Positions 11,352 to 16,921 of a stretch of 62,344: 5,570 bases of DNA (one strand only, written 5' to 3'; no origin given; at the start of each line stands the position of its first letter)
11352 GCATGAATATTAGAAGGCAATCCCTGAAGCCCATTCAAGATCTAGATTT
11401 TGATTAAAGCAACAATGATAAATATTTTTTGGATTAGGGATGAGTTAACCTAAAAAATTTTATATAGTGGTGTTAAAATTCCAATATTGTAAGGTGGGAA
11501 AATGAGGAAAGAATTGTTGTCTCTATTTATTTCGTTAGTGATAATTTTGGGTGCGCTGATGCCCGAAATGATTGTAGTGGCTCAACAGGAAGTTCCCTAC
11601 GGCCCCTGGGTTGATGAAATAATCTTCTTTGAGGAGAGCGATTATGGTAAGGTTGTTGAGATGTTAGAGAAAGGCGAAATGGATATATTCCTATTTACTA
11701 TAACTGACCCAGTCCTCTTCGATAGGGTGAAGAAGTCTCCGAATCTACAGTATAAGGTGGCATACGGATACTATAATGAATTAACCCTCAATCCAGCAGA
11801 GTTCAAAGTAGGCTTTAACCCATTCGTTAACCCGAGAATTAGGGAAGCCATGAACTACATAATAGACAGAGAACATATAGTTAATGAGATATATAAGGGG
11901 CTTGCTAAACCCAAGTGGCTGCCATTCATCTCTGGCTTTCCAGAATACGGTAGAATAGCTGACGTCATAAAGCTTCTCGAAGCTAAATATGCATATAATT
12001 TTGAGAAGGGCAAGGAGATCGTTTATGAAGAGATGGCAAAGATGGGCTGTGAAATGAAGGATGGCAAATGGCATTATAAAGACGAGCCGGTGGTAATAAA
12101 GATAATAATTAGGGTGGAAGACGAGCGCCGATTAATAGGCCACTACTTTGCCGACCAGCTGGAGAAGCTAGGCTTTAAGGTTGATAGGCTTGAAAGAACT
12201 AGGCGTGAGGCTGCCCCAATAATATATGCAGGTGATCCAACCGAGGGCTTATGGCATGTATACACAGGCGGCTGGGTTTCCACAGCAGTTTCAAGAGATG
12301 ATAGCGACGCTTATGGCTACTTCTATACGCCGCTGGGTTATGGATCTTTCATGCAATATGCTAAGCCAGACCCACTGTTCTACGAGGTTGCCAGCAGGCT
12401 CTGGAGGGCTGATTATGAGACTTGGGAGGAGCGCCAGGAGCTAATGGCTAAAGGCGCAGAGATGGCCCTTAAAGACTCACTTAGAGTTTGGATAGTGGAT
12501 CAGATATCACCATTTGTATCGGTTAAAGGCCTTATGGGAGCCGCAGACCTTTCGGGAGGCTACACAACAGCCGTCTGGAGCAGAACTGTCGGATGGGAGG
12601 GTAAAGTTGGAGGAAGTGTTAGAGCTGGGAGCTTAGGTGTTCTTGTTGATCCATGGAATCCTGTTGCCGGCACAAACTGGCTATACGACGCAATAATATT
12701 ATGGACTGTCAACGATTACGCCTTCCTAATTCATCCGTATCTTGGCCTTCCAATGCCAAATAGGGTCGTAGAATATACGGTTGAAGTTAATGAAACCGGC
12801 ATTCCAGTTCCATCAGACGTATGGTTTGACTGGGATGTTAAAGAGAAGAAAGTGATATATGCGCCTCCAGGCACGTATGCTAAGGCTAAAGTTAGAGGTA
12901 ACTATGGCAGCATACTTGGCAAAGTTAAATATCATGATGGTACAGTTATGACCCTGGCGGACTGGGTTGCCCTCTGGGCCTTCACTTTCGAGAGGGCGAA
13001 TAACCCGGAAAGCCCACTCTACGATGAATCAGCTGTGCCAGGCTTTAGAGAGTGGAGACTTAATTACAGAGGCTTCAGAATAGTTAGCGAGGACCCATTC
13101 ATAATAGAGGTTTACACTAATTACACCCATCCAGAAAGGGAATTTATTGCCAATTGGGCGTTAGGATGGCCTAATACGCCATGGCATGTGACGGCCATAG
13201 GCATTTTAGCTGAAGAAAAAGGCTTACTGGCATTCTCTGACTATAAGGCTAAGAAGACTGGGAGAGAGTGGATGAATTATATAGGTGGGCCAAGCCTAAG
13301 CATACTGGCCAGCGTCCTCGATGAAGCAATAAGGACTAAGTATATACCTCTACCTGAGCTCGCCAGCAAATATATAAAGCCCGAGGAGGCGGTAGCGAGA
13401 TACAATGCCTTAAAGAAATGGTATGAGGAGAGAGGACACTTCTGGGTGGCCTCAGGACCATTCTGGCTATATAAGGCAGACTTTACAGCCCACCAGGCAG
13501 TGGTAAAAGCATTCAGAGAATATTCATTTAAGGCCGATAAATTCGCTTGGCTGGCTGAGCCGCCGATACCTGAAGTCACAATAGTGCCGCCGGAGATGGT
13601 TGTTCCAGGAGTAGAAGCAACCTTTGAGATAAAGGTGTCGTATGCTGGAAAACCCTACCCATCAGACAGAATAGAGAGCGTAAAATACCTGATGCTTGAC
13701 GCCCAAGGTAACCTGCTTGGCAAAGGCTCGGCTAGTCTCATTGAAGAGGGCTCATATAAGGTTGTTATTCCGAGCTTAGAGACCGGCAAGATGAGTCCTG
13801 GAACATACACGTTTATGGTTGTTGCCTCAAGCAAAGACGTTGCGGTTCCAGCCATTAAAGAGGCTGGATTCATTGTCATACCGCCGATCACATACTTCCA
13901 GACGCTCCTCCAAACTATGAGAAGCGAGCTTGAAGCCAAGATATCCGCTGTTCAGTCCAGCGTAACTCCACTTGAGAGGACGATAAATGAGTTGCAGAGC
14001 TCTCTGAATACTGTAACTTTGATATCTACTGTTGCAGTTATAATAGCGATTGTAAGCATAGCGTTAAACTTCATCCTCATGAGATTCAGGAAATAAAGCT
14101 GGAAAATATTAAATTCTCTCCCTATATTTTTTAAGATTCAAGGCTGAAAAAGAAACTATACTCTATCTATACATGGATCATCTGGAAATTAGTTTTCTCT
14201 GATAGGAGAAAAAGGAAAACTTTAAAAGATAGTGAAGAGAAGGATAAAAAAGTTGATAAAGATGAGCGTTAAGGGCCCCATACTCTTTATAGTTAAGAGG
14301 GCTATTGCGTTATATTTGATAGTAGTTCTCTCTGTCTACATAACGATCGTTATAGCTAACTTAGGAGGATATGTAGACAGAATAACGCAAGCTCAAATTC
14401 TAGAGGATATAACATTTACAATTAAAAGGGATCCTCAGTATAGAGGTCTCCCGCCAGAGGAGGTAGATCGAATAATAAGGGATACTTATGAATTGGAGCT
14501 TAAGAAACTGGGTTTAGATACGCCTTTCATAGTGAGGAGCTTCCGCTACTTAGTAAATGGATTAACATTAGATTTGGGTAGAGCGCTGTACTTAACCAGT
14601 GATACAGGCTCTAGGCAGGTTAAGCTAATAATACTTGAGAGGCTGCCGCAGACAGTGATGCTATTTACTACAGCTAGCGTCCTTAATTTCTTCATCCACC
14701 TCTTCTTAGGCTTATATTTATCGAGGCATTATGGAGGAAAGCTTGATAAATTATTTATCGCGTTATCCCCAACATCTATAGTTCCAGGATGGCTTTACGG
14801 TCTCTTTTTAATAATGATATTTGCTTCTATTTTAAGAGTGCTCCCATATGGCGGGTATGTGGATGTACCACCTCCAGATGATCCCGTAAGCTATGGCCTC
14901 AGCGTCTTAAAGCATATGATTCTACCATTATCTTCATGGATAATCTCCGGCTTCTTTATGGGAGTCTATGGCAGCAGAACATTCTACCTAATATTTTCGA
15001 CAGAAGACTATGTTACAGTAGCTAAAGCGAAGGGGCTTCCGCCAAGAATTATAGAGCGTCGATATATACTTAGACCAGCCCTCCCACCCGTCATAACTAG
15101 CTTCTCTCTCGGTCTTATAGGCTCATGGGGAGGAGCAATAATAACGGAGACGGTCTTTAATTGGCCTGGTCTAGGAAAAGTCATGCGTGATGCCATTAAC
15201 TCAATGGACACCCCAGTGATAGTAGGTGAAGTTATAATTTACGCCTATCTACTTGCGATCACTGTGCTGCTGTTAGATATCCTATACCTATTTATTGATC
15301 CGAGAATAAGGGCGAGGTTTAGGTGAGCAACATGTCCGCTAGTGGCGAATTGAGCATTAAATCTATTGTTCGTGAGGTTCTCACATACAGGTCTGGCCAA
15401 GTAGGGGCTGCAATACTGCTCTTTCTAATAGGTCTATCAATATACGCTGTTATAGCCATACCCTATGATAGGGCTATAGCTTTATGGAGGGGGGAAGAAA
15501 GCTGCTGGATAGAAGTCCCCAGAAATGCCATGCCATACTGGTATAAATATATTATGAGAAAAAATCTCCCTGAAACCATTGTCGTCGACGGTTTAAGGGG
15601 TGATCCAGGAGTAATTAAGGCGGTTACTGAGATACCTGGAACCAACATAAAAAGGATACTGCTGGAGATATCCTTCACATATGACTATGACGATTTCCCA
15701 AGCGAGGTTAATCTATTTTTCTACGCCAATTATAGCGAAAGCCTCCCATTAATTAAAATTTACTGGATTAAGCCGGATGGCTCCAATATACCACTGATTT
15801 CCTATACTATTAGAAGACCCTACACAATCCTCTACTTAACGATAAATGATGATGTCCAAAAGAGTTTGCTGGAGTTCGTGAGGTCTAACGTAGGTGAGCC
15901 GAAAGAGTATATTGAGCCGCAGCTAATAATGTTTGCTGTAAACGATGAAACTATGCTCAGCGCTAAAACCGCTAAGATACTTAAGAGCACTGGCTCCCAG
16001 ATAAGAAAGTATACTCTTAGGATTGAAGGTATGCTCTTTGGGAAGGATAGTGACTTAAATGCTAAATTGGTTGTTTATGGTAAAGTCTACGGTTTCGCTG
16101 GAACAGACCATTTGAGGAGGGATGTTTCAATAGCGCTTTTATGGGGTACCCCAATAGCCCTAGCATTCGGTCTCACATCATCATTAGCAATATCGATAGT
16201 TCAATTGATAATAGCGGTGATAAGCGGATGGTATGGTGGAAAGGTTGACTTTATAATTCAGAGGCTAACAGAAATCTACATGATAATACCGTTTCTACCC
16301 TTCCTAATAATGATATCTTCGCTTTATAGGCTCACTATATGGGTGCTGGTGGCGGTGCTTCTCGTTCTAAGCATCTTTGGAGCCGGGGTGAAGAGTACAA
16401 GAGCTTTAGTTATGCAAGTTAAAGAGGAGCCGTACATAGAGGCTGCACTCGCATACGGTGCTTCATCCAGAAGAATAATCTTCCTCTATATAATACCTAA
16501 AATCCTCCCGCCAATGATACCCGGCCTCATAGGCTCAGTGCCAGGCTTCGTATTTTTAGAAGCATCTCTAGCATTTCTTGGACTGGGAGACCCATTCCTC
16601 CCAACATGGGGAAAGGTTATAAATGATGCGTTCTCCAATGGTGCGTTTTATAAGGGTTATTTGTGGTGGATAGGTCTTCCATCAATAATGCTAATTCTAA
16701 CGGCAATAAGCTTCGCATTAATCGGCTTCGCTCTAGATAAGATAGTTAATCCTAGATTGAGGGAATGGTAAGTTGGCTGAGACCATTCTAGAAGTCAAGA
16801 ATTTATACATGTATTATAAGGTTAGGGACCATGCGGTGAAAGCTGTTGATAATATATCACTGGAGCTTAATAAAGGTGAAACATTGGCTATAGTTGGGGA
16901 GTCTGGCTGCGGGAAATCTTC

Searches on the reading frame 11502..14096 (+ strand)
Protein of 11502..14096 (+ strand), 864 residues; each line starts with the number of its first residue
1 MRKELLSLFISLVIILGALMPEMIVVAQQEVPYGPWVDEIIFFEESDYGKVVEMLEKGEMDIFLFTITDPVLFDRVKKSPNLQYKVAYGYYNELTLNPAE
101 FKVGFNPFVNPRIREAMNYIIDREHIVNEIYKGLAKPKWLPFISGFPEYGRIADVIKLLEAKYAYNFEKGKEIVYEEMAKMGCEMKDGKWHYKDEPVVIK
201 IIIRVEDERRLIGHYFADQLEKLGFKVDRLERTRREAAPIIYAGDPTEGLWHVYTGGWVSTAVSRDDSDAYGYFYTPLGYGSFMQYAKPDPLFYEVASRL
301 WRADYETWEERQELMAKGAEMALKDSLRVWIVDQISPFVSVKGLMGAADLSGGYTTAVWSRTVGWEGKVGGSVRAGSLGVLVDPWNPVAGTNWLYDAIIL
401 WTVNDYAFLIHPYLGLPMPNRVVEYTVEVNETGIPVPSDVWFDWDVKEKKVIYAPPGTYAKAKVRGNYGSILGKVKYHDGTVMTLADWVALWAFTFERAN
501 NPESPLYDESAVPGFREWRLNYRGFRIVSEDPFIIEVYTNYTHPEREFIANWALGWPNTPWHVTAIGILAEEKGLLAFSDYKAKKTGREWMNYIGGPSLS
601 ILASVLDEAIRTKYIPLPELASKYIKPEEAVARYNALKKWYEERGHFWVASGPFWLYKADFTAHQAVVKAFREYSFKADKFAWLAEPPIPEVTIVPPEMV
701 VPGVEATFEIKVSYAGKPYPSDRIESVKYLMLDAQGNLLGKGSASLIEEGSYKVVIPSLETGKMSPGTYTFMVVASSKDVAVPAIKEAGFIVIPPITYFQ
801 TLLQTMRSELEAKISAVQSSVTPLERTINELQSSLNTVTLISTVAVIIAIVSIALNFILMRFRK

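Call 44: search_protein_families(library=pfam, proteins=[window:11502-14096:+])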
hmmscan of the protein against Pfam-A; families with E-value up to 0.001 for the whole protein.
window:11502-14096:+ (864 aa): 1 family
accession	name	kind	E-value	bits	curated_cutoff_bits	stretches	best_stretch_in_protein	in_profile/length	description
PF00496.27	SBP_bac_5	-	1e-22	81.2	32.4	1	35-273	146-360/368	Bacterial extracellular solute-binding proteins, family 5 Middle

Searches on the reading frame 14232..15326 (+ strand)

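Call 44: search_protein_families(library=pfam, proteins=[window:14232-15326:+])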
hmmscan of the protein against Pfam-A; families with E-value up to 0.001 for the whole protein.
window:14232-15326:+ (364 aa): 1 family
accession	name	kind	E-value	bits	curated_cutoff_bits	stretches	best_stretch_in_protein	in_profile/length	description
PF00528.27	BPD_transp_1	-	2.4e-27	96.3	26.4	1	157-360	2-183/184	Binding-protein-dependent transport system inner membrane component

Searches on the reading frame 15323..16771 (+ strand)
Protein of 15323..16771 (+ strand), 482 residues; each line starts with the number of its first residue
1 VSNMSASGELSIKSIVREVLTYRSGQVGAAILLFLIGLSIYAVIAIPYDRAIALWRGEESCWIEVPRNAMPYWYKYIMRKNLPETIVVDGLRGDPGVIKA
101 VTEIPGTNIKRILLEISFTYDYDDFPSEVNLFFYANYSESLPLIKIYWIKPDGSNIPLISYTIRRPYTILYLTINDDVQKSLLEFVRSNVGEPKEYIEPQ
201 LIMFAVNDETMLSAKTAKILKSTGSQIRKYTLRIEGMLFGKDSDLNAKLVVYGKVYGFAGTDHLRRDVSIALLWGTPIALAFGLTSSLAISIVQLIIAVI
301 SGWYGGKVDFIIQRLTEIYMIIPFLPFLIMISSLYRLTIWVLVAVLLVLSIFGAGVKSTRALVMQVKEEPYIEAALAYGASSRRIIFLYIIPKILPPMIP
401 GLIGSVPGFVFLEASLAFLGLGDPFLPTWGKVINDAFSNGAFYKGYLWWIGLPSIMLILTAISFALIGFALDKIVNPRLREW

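Call 44: search_protein_families(library=pfam, proteins=[window:15323-16771:+])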
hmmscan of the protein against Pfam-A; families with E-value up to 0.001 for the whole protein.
window:15323-16771:+ (482 aa): 1 family
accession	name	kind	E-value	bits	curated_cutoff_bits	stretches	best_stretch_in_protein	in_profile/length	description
PF00528.27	BPD_transp_1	-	4.3e-22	79.2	26.4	1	295-480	2-183/184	Binding-protein-dependent transport system inner membrane component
